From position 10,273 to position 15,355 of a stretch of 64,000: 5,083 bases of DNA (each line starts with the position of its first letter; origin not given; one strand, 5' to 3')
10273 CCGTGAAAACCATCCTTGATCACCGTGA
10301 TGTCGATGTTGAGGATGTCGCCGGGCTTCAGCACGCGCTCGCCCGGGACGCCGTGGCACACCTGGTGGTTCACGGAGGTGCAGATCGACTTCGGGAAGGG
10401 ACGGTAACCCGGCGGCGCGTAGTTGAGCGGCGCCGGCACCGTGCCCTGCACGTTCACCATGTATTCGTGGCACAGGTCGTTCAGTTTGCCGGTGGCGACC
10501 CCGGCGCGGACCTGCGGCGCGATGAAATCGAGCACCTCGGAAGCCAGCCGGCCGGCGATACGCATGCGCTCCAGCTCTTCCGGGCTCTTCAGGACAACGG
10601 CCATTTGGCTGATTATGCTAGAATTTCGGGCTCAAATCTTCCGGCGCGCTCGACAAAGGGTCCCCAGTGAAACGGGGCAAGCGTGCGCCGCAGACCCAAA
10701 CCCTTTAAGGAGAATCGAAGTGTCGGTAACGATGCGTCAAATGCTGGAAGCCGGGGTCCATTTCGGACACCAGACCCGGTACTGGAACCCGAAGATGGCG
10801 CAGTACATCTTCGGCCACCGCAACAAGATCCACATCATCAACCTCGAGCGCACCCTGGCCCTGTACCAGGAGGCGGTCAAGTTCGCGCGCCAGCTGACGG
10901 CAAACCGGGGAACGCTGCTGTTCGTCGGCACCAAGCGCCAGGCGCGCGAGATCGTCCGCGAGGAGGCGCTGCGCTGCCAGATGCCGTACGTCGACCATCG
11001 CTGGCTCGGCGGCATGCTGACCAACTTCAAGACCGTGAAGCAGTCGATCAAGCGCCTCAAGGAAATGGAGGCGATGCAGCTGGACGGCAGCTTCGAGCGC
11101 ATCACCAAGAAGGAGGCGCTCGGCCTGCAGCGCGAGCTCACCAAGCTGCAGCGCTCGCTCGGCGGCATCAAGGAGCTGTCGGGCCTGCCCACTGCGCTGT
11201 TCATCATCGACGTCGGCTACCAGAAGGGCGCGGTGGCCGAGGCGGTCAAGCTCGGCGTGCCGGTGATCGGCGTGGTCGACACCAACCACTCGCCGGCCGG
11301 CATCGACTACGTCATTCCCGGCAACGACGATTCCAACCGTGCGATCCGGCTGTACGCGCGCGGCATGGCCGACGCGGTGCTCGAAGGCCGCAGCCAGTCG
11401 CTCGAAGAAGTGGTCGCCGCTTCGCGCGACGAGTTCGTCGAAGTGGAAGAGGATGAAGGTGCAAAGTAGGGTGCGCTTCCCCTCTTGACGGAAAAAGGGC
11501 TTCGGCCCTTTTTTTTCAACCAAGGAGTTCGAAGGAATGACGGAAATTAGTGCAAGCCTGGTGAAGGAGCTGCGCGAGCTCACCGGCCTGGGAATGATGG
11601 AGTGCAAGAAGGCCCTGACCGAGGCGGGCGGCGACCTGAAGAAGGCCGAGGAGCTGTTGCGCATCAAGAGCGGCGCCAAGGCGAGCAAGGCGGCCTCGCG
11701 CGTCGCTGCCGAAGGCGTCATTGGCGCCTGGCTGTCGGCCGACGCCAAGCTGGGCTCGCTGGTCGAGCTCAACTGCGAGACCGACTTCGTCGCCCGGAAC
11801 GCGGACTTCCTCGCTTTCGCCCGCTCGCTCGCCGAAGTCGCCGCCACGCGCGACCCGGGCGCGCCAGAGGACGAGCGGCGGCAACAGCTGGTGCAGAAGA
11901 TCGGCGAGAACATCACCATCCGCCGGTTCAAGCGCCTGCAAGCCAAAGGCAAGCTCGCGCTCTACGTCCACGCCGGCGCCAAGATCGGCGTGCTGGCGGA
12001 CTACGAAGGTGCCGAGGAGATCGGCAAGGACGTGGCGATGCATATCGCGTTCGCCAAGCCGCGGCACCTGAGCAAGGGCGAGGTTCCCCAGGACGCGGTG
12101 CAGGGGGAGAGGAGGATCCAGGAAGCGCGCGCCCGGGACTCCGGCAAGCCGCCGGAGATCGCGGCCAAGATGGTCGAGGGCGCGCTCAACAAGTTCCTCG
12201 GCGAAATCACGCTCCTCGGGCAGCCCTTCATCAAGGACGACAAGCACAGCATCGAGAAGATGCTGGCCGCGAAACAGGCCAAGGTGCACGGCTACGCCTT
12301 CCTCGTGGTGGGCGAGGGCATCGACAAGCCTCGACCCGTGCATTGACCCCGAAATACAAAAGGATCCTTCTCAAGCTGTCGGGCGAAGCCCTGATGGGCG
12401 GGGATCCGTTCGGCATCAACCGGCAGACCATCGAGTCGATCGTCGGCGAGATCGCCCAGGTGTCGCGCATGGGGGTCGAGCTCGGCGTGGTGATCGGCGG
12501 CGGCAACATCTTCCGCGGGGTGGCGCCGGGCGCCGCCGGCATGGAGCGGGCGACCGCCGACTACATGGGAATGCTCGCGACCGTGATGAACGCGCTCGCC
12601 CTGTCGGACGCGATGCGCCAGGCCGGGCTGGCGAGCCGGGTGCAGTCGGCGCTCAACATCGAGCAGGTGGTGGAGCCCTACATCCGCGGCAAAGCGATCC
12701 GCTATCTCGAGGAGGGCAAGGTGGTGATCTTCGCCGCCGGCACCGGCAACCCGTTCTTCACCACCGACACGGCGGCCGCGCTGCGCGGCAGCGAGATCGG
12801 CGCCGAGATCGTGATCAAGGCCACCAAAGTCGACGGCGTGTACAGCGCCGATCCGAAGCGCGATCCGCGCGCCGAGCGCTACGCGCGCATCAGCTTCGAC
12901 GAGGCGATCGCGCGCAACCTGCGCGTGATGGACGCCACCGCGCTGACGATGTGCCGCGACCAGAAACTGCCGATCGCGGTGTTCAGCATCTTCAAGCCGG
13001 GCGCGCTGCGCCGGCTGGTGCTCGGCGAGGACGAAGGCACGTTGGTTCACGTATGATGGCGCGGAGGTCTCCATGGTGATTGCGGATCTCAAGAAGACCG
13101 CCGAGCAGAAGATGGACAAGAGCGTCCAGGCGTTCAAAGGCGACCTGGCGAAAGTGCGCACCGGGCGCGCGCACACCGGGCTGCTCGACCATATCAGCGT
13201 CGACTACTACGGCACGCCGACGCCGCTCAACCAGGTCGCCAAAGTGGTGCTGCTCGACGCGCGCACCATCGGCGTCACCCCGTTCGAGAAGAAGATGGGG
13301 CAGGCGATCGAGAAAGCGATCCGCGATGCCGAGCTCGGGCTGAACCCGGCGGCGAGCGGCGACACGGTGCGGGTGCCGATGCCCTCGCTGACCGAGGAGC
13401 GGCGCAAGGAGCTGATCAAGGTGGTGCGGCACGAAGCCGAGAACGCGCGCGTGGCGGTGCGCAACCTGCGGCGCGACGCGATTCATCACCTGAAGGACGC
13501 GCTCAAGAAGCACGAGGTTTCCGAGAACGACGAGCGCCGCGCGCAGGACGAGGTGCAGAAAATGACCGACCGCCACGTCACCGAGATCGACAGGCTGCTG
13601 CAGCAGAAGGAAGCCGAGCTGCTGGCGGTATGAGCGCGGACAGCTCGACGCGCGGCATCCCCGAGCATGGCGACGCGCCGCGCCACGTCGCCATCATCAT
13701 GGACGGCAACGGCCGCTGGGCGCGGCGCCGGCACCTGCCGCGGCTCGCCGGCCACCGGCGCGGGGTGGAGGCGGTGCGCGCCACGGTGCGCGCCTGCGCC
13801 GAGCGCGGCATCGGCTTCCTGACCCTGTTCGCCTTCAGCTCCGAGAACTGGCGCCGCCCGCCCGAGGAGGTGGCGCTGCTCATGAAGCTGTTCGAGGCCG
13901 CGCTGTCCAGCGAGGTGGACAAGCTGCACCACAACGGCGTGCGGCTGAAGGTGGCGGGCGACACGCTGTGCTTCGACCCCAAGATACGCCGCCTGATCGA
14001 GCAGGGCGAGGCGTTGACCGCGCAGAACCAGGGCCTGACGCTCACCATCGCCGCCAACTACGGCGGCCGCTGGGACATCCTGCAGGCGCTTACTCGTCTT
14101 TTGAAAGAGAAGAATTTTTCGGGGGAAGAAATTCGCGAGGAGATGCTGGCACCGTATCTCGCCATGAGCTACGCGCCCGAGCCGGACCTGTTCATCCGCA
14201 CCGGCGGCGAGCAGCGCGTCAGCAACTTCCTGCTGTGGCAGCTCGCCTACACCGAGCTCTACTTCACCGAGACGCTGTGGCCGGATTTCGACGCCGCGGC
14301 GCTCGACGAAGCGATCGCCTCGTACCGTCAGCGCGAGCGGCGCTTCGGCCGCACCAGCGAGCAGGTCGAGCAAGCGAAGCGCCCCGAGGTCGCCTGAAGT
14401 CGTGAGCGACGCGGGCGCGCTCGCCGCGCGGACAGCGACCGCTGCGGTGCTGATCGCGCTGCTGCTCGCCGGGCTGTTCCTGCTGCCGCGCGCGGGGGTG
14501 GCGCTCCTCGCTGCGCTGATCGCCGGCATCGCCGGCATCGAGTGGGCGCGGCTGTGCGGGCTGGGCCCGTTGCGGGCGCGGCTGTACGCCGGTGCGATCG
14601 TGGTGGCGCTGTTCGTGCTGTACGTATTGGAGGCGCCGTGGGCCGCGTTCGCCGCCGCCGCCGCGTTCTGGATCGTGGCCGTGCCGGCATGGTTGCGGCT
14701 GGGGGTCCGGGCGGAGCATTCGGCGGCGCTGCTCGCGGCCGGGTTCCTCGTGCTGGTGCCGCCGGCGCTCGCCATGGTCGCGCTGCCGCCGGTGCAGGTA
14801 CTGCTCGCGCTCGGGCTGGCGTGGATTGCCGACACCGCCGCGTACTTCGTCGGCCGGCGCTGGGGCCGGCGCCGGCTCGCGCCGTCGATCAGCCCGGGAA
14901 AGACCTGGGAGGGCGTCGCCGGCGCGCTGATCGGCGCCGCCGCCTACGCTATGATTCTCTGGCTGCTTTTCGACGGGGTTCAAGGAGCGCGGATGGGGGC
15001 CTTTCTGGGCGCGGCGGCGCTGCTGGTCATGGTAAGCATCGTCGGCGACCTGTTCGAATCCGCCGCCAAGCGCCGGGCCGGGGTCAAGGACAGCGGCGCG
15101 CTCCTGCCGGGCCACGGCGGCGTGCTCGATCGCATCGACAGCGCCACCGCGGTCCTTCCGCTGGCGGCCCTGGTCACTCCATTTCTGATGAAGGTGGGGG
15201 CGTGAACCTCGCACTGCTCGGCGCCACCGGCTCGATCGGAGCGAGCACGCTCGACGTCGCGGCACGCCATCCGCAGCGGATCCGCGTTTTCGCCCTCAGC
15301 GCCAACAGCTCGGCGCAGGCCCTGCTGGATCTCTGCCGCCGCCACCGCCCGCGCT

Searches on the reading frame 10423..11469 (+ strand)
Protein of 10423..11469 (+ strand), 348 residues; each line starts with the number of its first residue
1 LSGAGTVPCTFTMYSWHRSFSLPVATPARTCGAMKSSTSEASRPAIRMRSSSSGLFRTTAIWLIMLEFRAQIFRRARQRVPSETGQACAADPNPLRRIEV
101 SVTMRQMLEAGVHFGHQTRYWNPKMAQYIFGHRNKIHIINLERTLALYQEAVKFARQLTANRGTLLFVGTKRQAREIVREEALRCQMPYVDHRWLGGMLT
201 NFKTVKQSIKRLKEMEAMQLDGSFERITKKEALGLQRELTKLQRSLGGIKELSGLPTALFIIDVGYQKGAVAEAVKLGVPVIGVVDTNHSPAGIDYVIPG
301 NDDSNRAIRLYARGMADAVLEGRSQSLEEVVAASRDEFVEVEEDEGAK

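Call 53: search_protein_families(library=pfam, proteins=[window:10423-11469:+], max_evalue=0.0001)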
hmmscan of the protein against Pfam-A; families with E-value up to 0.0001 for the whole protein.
window:10423-11469:+ (348 aa): 1 family
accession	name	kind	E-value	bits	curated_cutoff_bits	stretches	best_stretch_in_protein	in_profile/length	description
PF00318.25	Ribosomal_S2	-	8.1e-93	310.1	26.1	1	107-322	1-216/216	Ribosomal protein S2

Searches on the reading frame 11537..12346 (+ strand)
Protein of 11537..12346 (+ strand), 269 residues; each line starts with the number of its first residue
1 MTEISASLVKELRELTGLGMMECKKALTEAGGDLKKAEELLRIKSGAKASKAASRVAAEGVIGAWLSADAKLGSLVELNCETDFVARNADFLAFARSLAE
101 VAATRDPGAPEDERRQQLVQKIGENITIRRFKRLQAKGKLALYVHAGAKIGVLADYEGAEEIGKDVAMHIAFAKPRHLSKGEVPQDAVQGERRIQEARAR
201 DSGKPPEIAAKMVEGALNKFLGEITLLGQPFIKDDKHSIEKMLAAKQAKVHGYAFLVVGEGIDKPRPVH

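Call 52: search_protein_families(library=pfam, proteins=[window:11537-12346:+], max_evalue=0.0001)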
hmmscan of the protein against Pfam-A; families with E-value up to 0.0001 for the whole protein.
window:11537-12346:+ (269 aa): 2 families
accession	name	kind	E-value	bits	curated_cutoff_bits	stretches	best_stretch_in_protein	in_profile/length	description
PF00889.24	EF_TS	-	1.2e-58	198.5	27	1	74-260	2-204/204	Elongation factor TS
PF25025.1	EF-Ts_N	-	2.8e-06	27.6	33.2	1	5-42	13-51/60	Elongation factor Ts, mitochondrial, N-terminal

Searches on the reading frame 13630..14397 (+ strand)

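Call 52: search_protein_families(library=pfam, proteins=[window:13630-14397:+], max_evalue=0.0001)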
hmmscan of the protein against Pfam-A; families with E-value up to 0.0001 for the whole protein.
window:13630-14397:+ (255 aa): 1 family
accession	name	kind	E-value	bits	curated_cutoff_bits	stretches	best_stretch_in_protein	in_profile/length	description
PF01255.24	Prenyltransf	-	3e-83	279.1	27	1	23-240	1-219/219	Putative undecaprenyl diphosphate synthase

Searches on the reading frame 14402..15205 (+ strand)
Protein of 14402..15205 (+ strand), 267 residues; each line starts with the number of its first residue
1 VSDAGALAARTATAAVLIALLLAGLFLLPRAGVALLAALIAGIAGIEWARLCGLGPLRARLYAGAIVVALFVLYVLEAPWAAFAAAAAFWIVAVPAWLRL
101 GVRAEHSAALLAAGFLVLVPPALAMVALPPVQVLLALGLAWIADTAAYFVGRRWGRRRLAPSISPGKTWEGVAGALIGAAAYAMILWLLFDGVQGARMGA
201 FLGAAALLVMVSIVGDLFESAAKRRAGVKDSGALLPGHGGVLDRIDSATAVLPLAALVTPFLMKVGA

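Call 52: search_protein_families(library=pfam, proteins=[window:14402-15205:+], max_evalue=0.0001)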
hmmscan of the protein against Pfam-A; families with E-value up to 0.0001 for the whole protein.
window:14402-15205:+ (267 aa): 1 family
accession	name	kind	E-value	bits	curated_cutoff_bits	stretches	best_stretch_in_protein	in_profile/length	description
PF01148.25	CTP_transf_1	-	1.2e-49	170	24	1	9-258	2-260/264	Cytidylyltransferase family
